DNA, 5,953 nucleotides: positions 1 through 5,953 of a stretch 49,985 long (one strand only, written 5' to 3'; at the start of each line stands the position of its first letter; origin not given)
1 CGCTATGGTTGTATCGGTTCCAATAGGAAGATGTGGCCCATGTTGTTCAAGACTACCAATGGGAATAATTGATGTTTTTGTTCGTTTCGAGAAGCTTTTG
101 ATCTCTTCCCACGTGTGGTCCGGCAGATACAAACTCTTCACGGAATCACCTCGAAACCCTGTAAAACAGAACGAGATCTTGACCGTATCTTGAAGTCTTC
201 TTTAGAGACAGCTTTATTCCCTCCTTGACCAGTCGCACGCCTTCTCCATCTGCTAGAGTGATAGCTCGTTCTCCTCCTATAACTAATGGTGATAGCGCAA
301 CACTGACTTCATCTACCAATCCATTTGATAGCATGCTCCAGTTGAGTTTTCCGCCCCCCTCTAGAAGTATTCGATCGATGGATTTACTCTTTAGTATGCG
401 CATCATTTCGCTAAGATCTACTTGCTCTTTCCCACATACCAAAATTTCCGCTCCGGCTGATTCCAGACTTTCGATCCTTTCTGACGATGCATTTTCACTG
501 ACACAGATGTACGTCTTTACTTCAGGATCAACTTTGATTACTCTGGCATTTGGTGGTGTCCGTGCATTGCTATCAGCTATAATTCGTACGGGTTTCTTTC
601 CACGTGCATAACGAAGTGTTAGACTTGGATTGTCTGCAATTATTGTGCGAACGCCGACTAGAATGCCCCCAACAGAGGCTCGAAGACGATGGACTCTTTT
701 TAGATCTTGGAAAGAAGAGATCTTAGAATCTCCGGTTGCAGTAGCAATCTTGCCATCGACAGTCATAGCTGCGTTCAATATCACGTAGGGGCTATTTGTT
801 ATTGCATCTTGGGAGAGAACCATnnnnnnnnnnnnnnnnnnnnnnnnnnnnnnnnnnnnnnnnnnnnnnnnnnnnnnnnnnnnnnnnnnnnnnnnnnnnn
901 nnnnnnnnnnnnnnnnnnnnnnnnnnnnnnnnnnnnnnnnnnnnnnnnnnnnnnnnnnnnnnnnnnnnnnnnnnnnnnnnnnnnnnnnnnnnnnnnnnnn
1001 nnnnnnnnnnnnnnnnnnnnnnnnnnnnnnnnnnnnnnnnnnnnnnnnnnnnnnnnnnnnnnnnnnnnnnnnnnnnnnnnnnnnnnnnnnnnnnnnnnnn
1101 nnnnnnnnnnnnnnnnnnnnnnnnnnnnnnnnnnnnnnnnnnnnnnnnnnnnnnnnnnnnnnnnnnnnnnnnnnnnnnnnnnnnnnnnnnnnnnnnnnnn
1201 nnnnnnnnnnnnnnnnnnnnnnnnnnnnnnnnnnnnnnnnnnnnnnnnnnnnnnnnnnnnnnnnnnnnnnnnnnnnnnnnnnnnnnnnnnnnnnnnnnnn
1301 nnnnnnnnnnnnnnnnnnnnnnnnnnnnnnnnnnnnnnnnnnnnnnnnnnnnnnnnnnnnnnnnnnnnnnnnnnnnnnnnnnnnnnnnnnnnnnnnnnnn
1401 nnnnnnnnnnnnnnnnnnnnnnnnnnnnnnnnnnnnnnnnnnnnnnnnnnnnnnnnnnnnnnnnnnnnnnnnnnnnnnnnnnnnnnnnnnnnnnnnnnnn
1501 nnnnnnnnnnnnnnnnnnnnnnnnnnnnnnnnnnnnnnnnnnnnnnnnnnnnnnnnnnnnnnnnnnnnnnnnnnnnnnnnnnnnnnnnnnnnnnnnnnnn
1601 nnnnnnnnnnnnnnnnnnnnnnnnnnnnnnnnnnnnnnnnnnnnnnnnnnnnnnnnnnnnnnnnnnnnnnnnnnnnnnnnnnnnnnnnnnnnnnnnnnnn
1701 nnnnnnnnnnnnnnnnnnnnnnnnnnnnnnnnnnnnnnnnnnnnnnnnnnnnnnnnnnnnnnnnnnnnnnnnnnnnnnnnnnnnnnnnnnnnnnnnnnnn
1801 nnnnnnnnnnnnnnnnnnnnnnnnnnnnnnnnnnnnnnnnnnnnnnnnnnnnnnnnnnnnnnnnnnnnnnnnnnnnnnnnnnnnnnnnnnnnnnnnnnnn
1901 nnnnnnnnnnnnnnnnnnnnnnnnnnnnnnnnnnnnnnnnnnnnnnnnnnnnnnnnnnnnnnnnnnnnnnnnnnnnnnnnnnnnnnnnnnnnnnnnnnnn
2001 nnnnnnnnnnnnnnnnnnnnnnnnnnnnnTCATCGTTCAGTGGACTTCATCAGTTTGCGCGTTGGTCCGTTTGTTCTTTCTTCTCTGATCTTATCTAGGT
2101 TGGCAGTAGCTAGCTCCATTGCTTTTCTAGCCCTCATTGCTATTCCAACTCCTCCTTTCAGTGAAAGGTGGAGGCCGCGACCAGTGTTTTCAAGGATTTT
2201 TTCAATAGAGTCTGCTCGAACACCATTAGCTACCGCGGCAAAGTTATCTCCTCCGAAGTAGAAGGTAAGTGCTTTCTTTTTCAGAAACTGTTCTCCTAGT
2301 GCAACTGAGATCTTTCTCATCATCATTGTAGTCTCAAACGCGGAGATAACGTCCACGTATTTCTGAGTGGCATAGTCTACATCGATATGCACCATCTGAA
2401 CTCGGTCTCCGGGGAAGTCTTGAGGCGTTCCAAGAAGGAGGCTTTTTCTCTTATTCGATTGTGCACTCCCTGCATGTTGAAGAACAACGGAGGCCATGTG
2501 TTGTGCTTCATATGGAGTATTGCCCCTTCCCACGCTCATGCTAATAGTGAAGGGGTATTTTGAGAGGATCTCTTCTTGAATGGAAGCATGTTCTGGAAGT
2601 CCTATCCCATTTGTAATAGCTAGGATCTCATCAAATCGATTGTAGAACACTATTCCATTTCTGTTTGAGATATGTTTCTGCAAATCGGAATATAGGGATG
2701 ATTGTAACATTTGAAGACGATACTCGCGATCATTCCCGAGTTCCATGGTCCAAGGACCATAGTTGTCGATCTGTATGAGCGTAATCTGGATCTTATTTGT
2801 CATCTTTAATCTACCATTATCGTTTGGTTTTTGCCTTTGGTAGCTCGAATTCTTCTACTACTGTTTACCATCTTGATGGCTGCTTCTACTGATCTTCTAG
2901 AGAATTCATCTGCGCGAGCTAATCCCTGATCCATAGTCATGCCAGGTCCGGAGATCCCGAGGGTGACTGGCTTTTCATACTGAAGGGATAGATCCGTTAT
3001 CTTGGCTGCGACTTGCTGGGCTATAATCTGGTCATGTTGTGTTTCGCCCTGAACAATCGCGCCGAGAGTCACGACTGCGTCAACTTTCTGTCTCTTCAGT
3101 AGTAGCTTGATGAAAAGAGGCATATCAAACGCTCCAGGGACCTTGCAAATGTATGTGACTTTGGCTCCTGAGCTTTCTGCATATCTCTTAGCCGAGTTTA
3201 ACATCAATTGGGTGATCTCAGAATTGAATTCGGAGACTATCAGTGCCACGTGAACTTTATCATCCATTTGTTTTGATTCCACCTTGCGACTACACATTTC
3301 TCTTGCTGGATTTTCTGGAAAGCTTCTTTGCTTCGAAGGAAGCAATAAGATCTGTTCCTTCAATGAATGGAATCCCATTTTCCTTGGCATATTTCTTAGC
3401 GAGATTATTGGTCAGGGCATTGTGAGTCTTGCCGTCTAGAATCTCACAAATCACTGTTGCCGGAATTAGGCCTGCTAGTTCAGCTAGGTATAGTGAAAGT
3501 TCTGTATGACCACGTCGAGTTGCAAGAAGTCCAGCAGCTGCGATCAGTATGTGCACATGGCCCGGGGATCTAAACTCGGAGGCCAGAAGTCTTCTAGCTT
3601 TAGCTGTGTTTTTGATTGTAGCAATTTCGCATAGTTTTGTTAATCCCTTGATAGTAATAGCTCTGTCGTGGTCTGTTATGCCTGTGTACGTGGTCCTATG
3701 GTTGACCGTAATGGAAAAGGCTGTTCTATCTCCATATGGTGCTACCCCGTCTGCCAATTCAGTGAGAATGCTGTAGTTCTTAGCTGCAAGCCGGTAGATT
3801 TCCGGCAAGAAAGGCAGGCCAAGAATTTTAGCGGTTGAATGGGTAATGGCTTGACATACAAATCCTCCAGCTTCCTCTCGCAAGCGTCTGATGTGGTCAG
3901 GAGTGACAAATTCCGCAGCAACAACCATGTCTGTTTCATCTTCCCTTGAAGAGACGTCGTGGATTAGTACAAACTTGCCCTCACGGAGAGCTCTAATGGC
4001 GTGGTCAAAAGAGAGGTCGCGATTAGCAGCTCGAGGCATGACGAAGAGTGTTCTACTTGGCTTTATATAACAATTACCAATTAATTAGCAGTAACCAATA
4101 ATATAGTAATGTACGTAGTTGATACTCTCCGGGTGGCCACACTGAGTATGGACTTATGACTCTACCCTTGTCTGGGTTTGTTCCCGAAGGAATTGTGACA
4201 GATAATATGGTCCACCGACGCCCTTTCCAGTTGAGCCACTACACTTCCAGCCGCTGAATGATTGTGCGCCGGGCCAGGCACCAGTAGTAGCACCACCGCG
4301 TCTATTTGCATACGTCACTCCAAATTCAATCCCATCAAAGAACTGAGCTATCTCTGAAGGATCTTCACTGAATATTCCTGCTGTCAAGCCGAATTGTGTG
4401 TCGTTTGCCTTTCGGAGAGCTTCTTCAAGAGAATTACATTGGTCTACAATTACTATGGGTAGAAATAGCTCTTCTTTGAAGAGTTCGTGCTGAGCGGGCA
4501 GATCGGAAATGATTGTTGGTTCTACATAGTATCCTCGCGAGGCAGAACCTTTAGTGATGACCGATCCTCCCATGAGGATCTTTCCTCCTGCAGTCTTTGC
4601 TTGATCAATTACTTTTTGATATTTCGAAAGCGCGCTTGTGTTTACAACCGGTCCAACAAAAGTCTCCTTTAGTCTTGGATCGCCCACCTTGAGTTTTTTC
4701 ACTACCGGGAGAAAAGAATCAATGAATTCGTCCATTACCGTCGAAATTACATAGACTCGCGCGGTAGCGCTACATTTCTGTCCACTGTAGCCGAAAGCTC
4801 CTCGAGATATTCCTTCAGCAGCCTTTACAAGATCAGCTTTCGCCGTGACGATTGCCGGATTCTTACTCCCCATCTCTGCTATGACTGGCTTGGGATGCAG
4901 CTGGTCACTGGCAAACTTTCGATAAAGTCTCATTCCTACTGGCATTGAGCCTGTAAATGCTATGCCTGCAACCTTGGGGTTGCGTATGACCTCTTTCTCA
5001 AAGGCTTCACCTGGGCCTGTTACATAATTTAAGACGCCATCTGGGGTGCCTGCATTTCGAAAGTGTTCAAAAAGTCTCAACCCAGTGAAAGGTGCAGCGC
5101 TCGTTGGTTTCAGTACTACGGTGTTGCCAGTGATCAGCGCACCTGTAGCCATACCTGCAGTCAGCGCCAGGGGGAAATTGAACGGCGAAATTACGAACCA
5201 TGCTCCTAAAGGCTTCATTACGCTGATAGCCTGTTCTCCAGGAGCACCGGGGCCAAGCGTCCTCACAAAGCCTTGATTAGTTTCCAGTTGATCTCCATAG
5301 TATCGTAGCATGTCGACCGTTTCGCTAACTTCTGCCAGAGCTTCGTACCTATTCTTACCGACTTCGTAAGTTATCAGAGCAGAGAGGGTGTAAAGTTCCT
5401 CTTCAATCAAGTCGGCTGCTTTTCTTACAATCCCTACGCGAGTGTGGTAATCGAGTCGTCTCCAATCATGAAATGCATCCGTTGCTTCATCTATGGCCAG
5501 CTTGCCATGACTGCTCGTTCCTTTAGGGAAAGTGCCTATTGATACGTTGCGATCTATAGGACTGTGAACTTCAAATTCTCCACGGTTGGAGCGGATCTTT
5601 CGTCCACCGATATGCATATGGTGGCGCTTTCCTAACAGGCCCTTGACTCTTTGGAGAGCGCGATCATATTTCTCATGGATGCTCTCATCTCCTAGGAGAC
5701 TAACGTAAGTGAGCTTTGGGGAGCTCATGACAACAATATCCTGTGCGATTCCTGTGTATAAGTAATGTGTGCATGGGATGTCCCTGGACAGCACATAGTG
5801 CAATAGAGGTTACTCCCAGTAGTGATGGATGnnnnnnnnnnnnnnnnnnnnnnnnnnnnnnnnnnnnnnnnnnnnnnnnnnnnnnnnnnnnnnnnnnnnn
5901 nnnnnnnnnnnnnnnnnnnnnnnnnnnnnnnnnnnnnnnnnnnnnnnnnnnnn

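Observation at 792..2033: Deaminase-type amidohydrolase translationally coupled inside an archaeal riboflavin operon: candidate for the unassigned pyrimidine deaminase step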

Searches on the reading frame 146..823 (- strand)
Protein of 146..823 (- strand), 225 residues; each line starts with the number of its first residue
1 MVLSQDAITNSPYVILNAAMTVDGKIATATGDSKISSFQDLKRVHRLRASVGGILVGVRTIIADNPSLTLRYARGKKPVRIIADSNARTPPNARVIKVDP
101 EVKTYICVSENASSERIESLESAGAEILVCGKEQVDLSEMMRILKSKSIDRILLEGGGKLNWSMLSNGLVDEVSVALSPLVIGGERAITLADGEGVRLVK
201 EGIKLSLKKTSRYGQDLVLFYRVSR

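Call 4: search_protein_families(library=ncbifam, proteins=[window:146-823:-], max_evalue=0.01)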
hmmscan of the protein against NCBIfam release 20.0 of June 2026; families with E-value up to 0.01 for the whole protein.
window:146-823:- (225 aa): 7 families
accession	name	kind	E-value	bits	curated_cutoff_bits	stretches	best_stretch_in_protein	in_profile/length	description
TIGR01508.1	rib_reduct_arch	equivalog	1.2e-69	233.7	186.45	1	12-222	1-209/210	2,5-diamino-6-(ribosylamino)-4(3H)-pyrimidinone 5'-phosphate reductase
TIGR00227.1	ribD_Cterm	domain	1.5e-64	217.5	150.15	1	11-222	2-215/216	riboflavin-specific deaminase C-terminal domain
TIGR00326.1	eubact_ribD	equivalog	1.1e-35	123.5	156.35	1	10-219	139-342/343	bifunctional diaminohydroxyphosphoribosylaminopyrimidine deaminase/5-amino-6-(5-phosphoribosylamino)uracil reductase RibD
NF008052.0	PRK10786.1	equivalog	1.7e-24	86.2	500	1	9-220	144-363/367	bifunctional diaminohydroxyphosphoribosylaminopyrimidine deaminase/5-amino-6-(5-phosphoribosylamino)uracil reductase RibD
NF010663.0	PRK14059.1-1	equivalog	2.1e-12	46.9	184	1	14-222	30-248/253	pyrimidine reductase family protein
NF010664.0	PRK14059.1-2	equivalog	2.9e-11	43.5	226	1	13-194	38-229/257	pyrimidine reductase family protein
NF010665.0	PRK14059.1-4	equivalog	1.7e-07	30.8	274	1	101-193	139-232/260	pyrimidine reductase family protein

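Call 5: search_protein_families(library=pfam, proteins=[window:146-823:-])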
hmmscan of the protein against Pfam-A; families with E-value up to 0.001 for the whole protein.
window:146-823:- (225 aa): 1 family
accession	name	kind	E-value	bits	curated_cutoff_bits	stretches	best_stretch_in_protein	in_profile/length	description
PF01872.23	RibD_C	-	1.2e-53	182.3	24.1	1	12-219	1-197/197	RibD C-terminal domain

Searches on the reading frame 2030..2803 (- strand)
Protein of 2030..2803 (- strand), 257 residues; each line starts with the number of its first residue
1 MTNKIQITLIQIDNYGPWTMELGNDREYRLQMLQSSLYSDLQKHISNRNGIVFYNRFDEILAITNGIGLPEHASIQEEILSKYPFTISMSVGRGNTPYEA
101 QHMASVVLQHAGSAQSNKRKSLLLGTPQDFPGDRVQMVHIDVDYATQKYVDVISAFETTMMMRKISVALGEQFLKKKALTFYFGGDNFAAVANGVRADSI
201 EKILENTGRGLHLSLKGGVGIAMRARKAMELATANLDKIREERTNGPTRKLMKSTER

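Call 4: search_protein_families(library=ncbifam, proteins=[window:2030-2803:-], max_evalue=0.01)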
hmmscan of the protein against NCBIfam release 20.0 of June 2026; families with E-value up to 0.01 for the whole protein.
window:2030-2803:- (257 aa): 1 family
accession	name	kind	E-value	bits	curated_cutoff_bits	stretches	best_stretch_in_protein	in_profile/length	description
NF002587.0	PRK02240.1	subfamily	3.8e-77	259.5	306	1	4-248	3-251/257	GTP cyclohydrolase IIa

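Call 5: search_protein_families(library=pfam, proteins=[window:2030-2803:-])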
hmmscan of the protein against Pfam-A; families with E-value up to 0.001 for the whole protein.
window:2030-2803:- (257 aa): 1 family
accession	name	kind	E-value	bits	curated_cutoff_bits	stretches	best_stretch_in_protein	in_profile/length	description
PF05165.17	GCH_III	-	4.9e-72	242.6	21.3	1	8-248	2-241/246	GTP cyclohydrolase III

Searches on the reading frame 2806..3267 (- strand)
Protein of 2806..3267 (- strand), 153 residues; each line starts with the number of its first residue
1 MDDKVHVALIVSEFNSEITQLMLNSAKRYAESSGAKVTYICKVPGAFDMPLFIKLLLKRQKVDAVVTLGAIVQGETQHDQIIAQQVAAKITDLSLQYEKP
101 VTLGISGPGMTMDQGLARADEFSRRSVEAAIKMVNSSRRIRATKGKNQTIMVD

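Call 4: search_protein_families(library=ncbifam, proteins=[window:2806-3267:-], max_evalue=0.01)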
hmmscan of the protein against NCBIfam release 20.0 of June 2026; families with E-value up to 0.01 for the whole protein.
window:2806-3267:- (153 aa): 4 families
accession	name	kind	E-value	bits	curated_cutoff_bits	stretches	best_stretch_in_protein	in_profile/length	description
TIGR00114.1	lumazine-synth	equivalog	8.6e-39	132.8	84.6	1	5-136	1-134/138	6,7-dimethyl-8-ribityllumazine synthase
NF000814.0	PRK00061.2-2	equivalog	1.4e-22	80.2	174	1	1-139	14-157/160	6,7-dimethyl-8-ribityllumazine synthase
NF009084.0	PRK12419.1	equivalog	4e-10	39.5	160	1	4-110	13-121/166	6,7-dimethyl-8-ribityllumazine synthase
TIGR01506.1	ribC_arch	equivalog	0.00024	21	100.55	1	42-141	35-134/151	riboflavin synthase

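Call 5: search_protein_families(library=pfam, proteins=[window:2806-3267:-])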
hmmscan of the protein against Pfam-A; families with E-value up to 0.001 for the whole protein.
window:2806-3267:- (153 aa): 1 family
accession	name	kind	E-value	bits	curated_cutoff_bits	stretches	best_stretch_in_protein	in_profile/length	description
PF00885.24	DMRL_synthase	-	4.7e-37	127.4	26.7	1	5-136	2-137/139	6,7-dimethyl-8-ribityllumazine synthase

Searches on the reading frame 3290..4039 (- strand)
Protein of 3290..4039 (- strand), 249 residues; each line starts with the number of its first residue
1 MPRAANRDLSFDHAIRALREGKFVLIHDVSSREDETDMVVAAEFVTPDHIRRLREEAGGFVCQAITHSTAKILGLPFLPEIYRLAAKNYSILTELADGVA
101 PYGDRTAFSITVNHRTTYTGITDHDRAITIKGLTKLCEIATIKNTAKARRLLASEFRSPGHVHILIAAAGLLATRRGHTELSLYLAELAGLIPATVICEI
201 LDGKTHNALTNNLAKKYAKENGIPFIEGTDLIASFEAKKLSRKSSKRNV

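Call 4: search_protein_families(library=ncbifam, proteins=[window:3290-4039:-], max_evalue=0.01)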
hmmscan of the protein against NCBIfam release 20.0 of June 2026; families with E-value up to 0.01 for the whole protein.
window:3290-4039:- (249 aa): 8 families
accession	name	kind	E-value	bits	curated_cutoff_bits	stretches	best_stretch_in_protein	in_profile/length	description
NF004437.0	PRK05773.1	equivalog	4e-67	225.7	262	1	10-234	2-216/219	3,4-dihydroxy-2-butanone 4-phosphate synthase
TIGR00506.1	ribB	equivalog_domain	1.3e-63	214.2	177.45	1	11-233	5-202/204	3,4-dihydroxy-2-butanone-4-phosphate synthase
NF006803.0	PRK09311.1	equivalog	8.3e-33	113.7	569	1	10-234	11-204/417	bifunctional 3,4-dihydroxy-2-butanone-4-phosphate synthase/GTP cyclohydrolase II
NF006804.0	PRK09314.1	equivalog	4.4e-32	111.6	432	1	12-233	7-196/339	bifunctional 3,4-dihydroxy-2-butanone 4-phosphate synthase/GTP cyclohydrolase II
NF010626.1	PRK14019.1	equivalog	5.2e-30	104.6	513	1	13-232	7-195/364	bifunctional 3,4-dihydroxy-2-butanone-4-phosphate synthase/GTP cyclohydrolase II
NF006806.0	PRK09319.1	equivalog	2.5e-28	99.1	764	1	11-233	14-207/561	bifunctional 3,4-dihydroxy-2-butanone-4-phosphate synthase/GTP cyclohydrolase II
NF006805.0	PRK09318.1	equivalog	6.3e-21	74.8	486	1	16-245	6-196/387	bifunctional 3,4-dihydroxy-2-butanone-4-phosphate synthase/GTP cyclohydrolase II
NF009132.0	PRK12485.1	equivalog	3.1e-20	72.6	693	1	13-232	8-196/369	bifunctional 3,4-dihydroxy-2-butanone-4-phosphate synthase/GTP cyclohydrolase II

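Call 5: search_protein_families(library=pfam, proteins=[window:3290-4039:-])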
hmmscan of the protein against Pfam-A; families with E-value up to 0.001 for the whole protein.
window:3290-4039:- (249 aa): 1 family
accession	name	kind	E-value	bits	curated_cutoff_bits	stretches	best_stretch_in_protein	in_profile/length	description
PF00926.24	DHBP_synthase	-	3.7e-55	186.8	26.4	1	13-233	2-190/191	3,4-dihydroxy-2-butanone 4-phosphate synthase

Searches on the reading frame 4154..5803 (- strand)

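Call 45: search_protein_families(library=pfam, proteins=[window:4154-5803:-], max_evalue=0.00001)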
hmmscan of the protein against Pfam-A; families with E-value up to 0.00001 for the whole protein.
window:4154-5803:- (549 aa): 1 family
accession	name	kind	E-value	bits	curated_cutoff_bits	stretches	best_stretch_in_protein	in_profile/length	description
PF00171.27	Aldedh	-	2.3e-132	442.3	23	1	72-542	4-459/461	Aldehyde dehydrogenase family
